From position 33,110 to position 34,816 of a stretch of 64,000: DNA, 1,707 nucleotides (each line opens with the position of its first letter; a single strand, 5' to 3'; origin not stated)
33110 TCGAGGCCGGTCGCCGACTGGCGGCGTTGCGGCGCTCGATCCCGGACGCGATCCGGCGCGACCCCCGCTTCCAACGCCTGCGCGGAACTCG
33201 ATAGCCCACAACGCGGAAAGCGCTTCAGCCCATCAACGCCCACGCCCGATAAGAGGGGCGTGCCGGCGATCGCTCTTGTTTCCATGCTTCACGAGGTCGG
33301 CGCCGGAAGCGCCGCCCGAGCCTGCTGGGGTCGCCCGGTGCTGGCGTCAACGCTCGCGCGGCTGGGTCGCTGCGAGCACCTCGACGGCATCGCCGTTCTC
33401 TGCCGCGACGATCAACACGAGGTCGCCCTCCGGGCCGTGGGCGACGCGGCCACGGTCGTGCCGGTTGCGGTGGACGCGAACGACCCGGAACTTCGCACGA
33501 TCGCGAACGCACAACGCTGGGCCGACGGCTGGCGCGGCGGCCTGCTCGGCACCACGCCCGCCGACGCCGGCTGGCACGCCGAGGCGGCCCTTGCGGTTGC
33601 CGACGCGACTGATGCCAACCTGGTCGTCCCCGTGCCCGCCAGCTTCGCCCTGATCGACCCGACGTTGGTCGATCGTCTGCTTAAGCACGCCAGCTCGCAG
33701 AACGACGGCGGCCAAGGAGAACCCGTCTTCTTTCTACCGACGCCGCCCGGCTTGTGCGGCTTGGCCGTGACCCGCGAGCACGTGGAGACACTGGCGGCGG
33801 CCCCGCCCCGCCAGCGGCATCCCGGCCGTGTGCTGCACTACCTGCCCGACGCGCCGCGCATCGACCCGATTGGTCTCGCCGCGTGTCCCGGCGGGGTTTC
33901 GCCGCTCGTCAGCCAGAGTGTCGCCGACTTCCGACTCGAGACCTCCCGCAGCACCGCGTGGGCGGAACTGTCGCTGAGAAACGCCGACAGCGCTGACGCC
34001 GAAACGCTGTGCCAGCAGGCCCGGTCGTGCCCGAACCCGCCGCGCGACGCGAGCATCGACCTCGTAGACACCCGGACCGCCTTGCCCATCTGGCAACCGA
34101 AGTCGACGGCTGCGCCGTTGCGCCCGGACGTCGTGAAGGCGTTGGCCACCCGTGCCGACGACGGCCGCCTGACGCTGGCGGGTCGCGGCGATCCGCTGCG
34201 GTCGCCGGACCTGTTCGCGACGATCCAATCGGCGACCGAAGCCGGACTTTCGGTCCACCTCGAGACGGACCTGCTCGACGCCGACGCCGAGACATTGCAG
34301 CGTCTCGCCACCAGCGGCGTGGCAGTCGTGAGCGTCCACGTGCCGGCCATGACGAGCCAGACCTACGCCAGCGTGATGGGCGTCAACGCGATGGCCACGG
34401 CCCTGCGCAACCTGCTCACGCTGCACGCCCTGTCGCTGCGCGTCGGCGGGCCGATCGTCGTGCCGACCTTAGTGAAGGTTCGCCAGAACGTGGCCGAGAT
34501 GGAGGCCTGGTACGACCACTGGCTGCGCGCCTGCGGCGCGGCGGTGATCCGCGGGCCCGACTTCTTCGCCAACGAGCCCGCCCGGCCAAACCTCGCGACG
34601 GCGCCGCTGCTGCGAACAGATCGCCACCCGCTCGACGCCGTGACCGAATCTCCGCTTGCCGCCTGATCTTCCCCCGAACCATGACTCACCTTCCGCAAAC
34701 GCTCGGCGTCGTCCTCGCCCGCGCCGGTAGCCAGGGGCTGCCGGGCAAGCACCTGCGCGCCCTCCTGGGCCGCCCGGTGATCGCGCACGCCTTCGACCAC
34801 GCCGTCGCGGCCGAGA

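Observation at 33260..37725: Sialic-acid-type (CMP-nonulosonate) operon led by an unusual cytidylyltransferase-like/radical-SAM-like fusion gene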

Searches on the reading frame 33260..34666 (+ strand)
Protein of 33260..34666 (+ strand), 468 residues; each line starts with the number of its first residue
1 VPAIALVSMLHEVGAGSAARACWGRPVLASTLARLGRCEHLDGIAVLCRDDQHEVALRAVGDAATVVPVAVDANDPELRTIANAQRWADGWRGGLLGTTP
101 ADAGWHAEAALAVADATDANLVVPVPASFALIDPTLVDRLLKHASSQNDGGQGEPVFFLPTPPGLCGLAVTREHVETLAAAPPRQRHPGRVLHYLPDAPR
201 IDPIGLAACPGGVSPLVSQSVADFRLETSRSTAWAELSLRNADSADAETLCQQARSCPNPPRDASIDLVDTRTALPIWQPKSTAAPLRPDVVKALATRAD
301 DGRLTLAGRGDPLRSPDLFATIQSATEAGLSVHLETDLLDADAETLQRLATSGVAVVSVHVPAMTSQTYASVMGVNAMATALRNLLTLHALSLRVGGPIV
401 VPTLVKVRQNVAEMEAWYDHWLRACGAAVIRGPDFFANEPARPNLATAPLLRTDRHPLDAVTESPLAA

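Call 7: search_protein_families(library=pfam, proteins=[window:33260-34666:+], max_evalue=1)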
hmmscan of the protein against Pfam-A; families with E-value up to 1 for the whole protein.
window:33260-34666:+ (468 aa): 1 family
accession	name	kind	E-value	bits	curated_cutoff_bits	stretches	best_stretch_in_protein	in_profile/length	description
PF04055.27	Radical_SAM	-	0.0015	19.2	29.5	1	288-402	29-152/166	Radical SAM superfamily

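Call 8: search_protein_families(library=ncbifam, proteins=[window:33260-34666:+], max_evalue=1)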
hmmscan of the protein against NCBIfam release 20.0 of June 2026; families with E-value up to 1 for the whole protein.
window:33260-34666:+ (468 aa): 13 families
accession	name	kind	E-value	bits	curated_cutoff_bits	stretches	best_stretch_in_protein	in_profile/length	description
TIGR04321.1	spiroSPASM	subfamily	4.9e-13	48.6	250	1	291-430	271-414/510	spiro-SPASM protein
TIGR04317.1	W_rSAM_matur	equivalog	2.6e-06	26.8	380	1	303-417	53-167/349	tungsten cofactor oxidoreductase radical SAM maturase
TIGR04545.1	rSAM_ahbD_hemeb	equivalog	9.9e-05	21.9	500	1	306-393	52-139/339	heme b synthase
TIGR03962.1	mycofact_rSAM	equivalog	9.9e-05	21.7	265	1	308-417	64-169/339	mycofactocin radical SAM maturase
TIGR02109.1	PQQ_syn_pqqE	equivalog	0.00045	19.3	381.35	1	305-416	58-164/358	pyrroloquinoline quinone biosynthesis protein PqqE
TIGR04053.2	TIGR04053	equivalog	0.00066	19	395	1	305-415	61-167/366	TIGR04053 family radical SAM/SPASM domain-containing protein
TIGR04251.1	SCM_rSAM_ScmF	equivalog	0.006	16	400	1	306-416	59-164/353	SynChlorMet cassette radical SAM/SPASM protein ScmF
TIGR04051.1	rSAM_NirJ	equivalog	0.0069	15.4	515.45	1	305-396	53-143/354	heme d1 biosynthesis radical SAM protein NirJ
NF045646.2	rSAM_Se_TrsS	equivalog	0.023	13.2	490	1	295-407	127-238/441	radical SAM (seleno)protein TrsS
TIGR04303.1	GeoRSP_rSAM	equivalog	0.046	13.3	400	1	294-378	40-125/325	GeoRSP system radical SAM/SPASM protein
TIGR04103.1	rSAM_nif11_3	equivalog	0.049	12.2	725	1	303-392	53-141/412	nif11-class peptide radical SAM maturase 3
TIGR04055.1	rSAM_NirJ2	equivalog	0.075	12.5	500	1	308-374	52-118/326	putative heme d1 biosynthesis radical SAM protein NirJ2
TIGR04054.1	rSAM_NirJ1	equivalog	0.17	10.4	650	1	308-396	89-177/387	putative heme d1 biosynthesis radical SAM protein NirJ1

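Call 12: find_homologous_proteins(query=window:33260-34663:+)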
Query window:33260-34663:+ (468 aa): 84 proteins with E <= 0.001 among 8000 candidates.
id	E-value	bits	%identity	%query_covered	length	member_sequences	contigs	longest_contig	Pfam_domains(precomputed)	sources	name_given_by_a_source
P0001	0.0e+0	1016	100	98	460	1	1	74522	-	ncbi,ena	-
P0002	1.9e-119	418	50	97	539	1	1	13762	-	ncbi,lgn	-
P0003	3.1e-112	394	49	98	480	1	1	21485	-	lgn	-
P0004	3.9e-101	357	48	97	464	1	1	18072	-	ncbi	ncbi:MAG: hypothetical protein AAGI46_07885 [Planctomycetota bacterium]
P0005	9.5e-101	356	49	97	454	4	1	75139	-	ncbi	-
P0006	3.9e-78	282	39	99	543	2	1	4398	PF13186.12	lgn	-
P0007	4.2e-77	278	42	97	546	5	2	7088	PF13186.12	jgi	jgi:MoaA/NifB/PqqE/SkfB family radical SAM enzyme/2-C-methyl-D-erythritol 4-phosphate cytidylyltrans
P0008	1.5e-76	276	40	93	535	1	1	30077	PF13186.12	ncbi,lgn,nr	ncbi:MAG TPA: SPASM domain-containing protein [Tepidisphaeraceae bacterium]|nr:SPASM domain-containi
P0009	2.8e-76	276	40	99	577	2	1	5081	PF04055.28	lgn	-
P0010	1.1e-75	274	38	96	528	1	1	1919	PF13186.12,PF04055.28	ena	-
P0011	1.2e-75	273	39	93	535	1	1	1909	PF13186.12,PF04055.28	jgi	jgi:hypothetical protein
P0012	1.4e-75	273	41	97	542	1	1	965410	PF13186.12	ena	-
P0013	4.0e-75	272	40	97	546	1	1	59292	PF13186.12,PF04055.28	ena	-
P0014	7.6e-75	271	40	93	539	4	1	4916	PF13186.12,PF04055.28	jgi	jgi:radical SAM protein with 4Fe4S-binding SPASM domain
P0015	1.2e-74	270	40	93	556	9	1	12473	PF13186.12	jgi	jgi:radical SAM protein with 4Fe4S-binding SPASM domain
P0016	8.2e-74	267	39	93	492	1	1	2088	PF04055.28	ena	-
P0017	1.2e-73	267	39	97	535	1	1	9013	PF13186.12,PF04055.28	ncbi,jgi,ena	jgi:hypothetical protein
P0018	1.2e-73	267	40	97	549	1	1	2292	PF13186.12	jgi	jgi:hypothetical protein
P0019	1.5e-73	267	39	97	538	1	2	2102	PF13186.12,PF04055.28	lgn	-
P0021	2.5e-73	266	40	97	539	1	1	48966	PF13186.12,PF04055.28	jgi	jgi:radical SAM protein with 4Fe4S-binding SPASM domain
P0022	4.4e-73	265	39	93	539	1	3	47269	PF13186.12,PF04055.28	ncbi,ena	-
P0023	1.9e-72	263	38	96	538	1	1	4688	PF13186.12,PF04055.28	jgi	jgi:radical SAM protein with 4Fe4S-binding SPASM domain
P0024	2.4e-72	263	40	93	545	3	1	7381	PF04055.28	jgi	jgi:hypothetical protein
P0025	3.4e-72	262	38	93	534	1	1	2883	PF13186.12,PF04055.28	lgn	-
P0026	5.9e-72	261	38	95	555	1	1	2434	PF13186.12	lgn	-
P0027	1.1e-71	260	41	93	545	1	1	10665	PF13186.12,PF04055.28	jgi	jgi:hypothetical protein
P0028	1.3e-71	260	40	92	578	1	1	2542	PF13186.12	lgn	-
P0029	1.5e-71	260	41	93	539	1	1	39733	PF04055.28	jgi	jgi:hypothetical protein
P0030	1.7e-71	260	36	98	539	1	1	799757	PF04055.28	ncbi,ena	-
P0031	2.2e-71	259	39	96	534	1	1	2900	PF13186.12,PF04055.28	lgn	-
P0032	4.8e-71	258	38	97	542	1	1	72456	PF04055.28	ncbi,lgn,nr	ncbi:MAG TPA: SPASM domain-containing protein [Tepidisphaeraceae bacterium]|nr:SPASM domain-containi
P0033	9.3e-71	257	40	97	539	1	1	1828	PF13186.12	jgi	jgi:radical SAM protein with 4Fe4S-binding SPASM domain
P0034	1.0e-70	257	37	97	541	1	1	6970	PF13186.12,PF04055.28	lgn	-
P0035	1.4e-70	257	42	78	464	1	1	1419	PF13186.12,PF04055.28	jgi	jgi:spiro-SPASM protein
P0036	2.3e-70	256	38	93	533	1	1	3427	PF13186.12,PF04055.28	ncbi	ncbi:MAG TPA: SPASM domain-containing protein [Tepidisphaeraceae bacterium]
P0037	3.0e-70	256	37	54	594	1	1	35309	PF13186.12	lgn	-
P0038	3.2e-70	256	39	93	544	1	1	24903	PF13186.12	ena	-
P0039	3.6e-70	255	38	93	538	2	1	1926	PF13186.12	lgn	-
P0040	6.8e-70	254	37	92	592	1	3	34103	PF13186.12,PF04055.28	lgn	-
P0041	9.4e-70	254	39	97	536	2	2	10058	PF13186.12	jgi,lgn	-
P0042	2.0e-69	253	39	96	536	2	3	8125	PF13186.12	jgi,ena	-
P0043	3.1e-69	252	37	93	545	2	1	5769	PF13186.12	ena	-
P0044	4.2e-69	252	39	92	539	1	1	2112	PF13186.12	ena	-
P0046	1.3e-68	250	37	93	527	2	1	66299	PF04055.28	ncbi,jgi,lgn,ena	jgi:hypothetical protein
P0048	6.3e-68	248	38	93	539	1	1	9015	PF13186.12,PF04055.28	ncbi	-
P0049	7.0e-68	248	42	92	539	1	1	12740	PF04055.28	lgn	-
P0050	9.4e-68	247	37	95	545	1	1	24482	PF13186.12,PF04055.28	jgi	jgi:hypothetical protein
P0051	9.6e-68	247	37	97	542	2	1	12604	PF13186.12,PF04055.28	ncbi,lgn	-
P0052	2.7e-67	246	37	94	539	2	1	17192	PF13186.12,PF04055.28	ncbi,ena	-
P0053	4.0e-67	245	38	92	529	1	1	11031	PF13186.12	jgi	jgi:hypothetical protein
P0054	1.3e-66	244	37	94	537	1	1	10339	PF13186.12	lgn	-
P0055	1.7e-66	243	35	93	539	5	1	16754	PF04055.28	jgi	jgi:hypothetical protein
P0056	1.9e-66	243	38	93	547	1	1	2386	PF13186.12,PF04055.28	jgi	jgi:radical SAM protein with 4Fe4S-binding SPASM domain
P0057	5.5e-66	242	40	94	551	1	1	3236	PF13186.12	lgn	-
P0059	2.1e-65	240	37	93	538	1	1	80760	PF13186.12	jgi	jgi:Iron-sulfur cluster-binding domain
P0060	4.3e-64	235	38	94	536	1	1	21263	PF13186.12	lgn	-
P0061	5.0e-64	235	38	98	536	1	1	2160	PF13186.12,PF04055.28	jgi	jgi:hypothetical protein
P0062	1.2e-63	234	37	94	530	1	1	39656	PF04055.28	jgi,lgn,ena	-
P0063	1.4e-63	234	35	98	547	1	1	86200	PF13186.12,PF04055.28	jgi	jgi:spiro-SPASM protein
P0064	1.5e-63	234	38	96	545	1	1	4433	PF04055.28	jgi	jgi:hypothetical protein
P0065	1.7e-63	233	36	93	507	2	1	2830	PF13186.12,PF04055.28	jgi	jgi:MoaA/NifB/PqqE/SkfB family radical SAM enzyme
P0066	5.8e-63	232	38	93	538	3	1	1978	PF13186.12,PF04055.28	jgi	jgi:hypothetical protein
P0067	7.6e-63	231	36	93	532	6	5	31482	PF04055.28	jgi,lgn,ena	jgi:hypothetical protein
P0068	1.2e-62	231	36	94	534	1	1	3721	PF13186.12,PF04055.28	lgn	-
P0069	3.6e-62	229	38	92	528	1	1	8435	PF13186.12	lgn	-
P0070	4.1e-61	226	37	94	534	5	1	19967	PF13186.12,PF04055.28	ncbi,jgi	ncbi:MAG: radical SAM protein [Tepidisphaeraceae bacterium]|jgi:radical SAM protein with 4Fe4S-bindi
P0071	1.8e-60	223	37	92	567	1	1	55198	PF13186.12,PF04055.28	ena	-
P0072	4.6e-60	222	38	92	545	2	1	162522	PF13186.12,PF04055.28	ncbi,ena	-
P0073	5.9e-60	222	36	94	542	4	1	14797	PF13186.12,PF04055.28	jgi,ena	-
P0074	6.7e-60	222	38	91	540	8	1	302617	PF04055.28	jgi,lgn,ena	-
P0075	1.3e-59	221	35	92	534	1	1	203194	PF04055.28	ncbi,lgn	-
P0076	2.2e-59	220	36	98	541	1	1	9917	PF13186.12,PF04055.28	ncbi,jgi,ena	jgi:MoaA/NifB/PqqE/SkfB family radical SAM enzyme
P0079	3.5e-56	209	36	92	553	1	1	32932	PF13186.12,PF04055.28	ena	-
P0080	4.6e-55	206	35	93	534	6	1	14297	PF04055.28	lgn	-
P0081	1.7e-28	118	32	91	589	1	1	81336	PF13186.12,PF04055.28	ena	-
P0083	2.1e-17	81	28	87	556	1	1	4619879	-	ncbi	ncbi:hypothetical protein OT109_09255 [Phycisphaeraceae bacterium D3-23]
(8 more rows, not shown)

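Call 15: find_encoding_contigs(protein=P0012, flank=8000, max_places=2)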
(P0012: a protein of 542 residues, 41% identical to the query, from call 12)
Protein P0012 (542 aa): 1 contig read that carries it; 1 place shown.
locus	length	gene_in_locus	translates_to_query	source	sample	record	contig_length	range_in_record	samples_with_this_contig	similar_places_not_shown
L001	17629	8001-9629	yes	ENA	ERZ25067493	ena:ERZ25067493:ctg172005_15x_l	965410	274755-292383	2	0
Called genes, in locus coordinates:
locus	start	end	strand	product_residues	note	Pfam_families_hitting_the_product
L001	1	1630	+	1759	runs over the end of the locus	PF07081:DUF1349 (faint), PF22352:K319L-like_PKD (weak)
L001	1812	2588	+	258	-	-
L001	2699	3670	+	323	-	PF04616:Glyco_hydro_43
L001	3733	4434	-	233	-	PF03853:YjeF_N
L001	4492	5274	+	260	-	PF01975:SurE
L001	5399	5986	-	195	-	-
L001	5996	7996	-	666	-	-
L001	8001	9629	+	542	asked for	PF13186:SPASM (weak)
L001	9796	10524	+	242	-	PF02348:CTP_transf_3, PF12804:NTP_transf_3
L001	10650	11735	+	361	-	PF03102:NeuB, PF08666:SAF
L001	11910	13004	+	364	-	PF02350:Epimerase_2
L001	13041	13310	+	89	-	-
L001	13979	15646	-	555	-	PF00672:HAMP, PF00512:HisKA, PF02518:HATPase_c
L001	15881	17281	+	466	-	PF00072:Response_reg, PF00158:Sigma54_activat, PF14532:Sigma54_activ_2, PF07728:AAA_5 (faint), PF25601:AAA_lid_14, PF02954:HTH_8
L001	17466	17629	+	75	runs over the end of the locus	-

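Call 16: find_encoding_contigs(protein=P0083, flank=8000, max_places=2)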
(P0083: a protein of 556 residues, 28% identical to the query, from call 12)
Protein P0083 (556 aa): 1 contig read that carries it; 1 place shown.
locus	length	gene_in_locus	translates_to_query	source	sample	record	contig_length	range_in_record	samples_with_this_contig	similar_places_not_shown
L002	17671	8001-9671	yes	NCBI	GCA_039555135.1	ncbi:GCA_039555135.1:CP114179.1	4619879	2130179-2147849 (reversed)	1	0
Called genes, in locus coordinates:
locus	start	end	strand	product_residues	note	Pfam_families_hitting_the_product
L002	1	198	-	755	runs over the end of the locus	PF03176:MMPL, PF02460:Patched (weak), PF12349:Sterol-sensing, PF03176:MMPL, PF00873:ACR_tran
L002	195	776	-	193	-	-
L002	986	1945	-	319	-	PF04338:DUF481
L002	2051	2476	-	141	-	PF01741:MscL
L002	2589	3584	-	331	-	PF00924:MS_channel_2nd, PF21082:MS_channel_3rd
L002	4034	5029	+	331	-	PF19777:DUF6263 (faint)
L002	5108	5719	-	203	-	-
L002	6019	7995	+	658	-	PF01973:MptE-like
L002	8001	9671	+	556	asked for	-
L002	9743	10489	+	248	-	PF02348:CTP_transf_3, PF12804:NTP_transf_3 (weak)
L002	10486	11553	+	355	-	PF02350:Epimerase_2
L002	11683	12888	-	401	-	PF01966:HD, PF13487:HD_5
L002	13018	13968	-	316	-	PF00892:EamA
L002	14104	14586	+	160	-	-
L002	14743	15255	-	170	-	PF00472:RF-1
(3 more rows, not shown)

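Call 21: find_related_loci(query=A2, collection=genome_contigs, flank=10000)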
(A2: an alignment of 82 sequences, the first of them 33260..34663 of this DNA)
Query A2 (468 aa) in genome_contigs; peptide patterns used: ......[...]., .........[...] (x = any residue, [..] = any of these).
180 stretches matched a pattern; 114 encode a relative of the query (tblastn E <= 1e-3); the best 80 are kept; 80 distinct loci.
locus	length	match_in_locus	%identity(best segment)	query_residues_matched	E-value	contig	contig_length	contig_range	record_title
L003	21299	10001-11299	49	4-458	2e-100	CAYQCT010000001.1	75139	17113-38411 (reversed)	MAG TPA_asm: uncultured Tepidisphaerales bacterium isolate SRP063590_co1_202 genome assembly, contig: NODE_333_length_75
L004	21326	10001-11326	45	4-461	7e-97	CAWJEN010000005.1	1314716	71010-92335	MAG: uncultured Planctomycetota bacterium isolate MFD03250.bin.1.169 genome assembly, contig: contig_4654, whole genome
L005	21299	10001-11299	43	2-458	3e-90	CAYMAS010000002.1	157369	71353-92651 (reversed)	MAG TPA_asm: uncultured Tepidisphaerales bacterium isolate SRP063590_co1_116 genome assembly, contig: NODE_86_length_157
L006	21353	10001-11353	44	4-455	3e-88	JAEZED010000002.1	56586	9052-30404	MAG: Planctomycetota bacterium isolate OH_CBrB_320 k127_1749644, whole genome shotgun sequence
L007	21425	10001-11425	40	5-468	1e-82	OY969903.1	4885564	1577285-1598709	MAG: uncultured Phycisphaerales bacterium isolate MFD01213.bin.c.1 genome assembly, chromosome: 1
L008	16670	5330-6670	40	1-437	3e-81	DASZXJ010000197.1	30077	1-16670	MAG TPA_asm: Tepidisphaeraceae bacterium isolate SMAG_U6180 k141_556446, whole genome shotgun sequence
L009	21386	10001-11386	39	5-457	3e-79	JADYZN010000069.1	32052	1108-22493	MAG: Phycisphaerales bacterium isolate SJ572 c_000001734817, whole genome shotgun sequence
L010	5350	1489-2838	39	1-438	4e-78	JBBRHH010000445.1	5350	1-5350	MAG: Tepidisphaerales bacterium isolate Co_metawrap_2693 Cmw_2693_k141_14618446_length_5350_cov_7.0000, whole genome sho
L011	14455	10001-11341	38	4-439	1e-77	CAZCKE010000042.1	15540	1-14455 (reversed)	MAG TPA_asm: uncultured Tepidisphaeraceae bacterium isolate SRP273308_co1_284 genome assembly, contig: NODE_4368_length_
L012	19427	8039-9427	39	1-461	1e-77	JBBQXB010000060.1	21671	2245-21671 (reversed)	MAG: Tepidisphaerales bacterium isolate Co_metawrap_2091 Cmw_2091_k141_23423016_length_21671_cov_13.5351, whole genome s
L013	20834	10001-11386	37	5-457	3e-77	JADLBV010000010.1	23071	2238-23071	MAG: Phycisphaerales bacterium isolate SJ194 c_000000210520, whole genome shotgun sequence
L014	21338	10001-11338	39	1-438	4e-77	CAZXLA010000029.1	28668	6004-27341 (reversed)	MAG TPA_asm: uncultured Tepidisphaeraceae bacterium isolate SRP128246_co1_520 genome assembly, contig: NODE_2805_length_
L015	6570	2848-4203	40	5-439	7e-77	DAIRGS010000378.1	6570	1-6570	MAG TPA_asm: Tepidisphaeraceae bacterium isolate CTOTU41345 NODE_10652_length_6570_cov_5.489639, whole genome shotgun se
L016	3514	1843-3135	38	6-433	3e-76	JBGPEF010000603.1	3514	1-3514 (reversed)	MAG: Tepidisphaeraceae bacterium isolate OBJ_0618_7090110_97 k141_9186597_length_3514_cov_12.0000, whole genome shotgun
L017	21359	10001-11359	38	5-450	1e-75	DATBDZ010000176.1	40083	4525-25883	MAG TPA_asm: Humisphaera sp. isolate SMAG_U5824 k141_433425, whole genome shotgun sequence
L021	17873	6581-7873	37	6-433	4e-75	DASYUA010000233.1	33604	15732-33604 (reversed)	MAG TPA_asm: Tepidisphaeraceae bacterium isolate SMAG_U4583 k141_890264, whole genome shotgun sequence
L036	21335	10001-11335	38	5-438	6e-72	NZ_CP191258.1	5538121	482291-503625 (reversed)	Fontivita pretiosa strain B-254 chromosome, complete genome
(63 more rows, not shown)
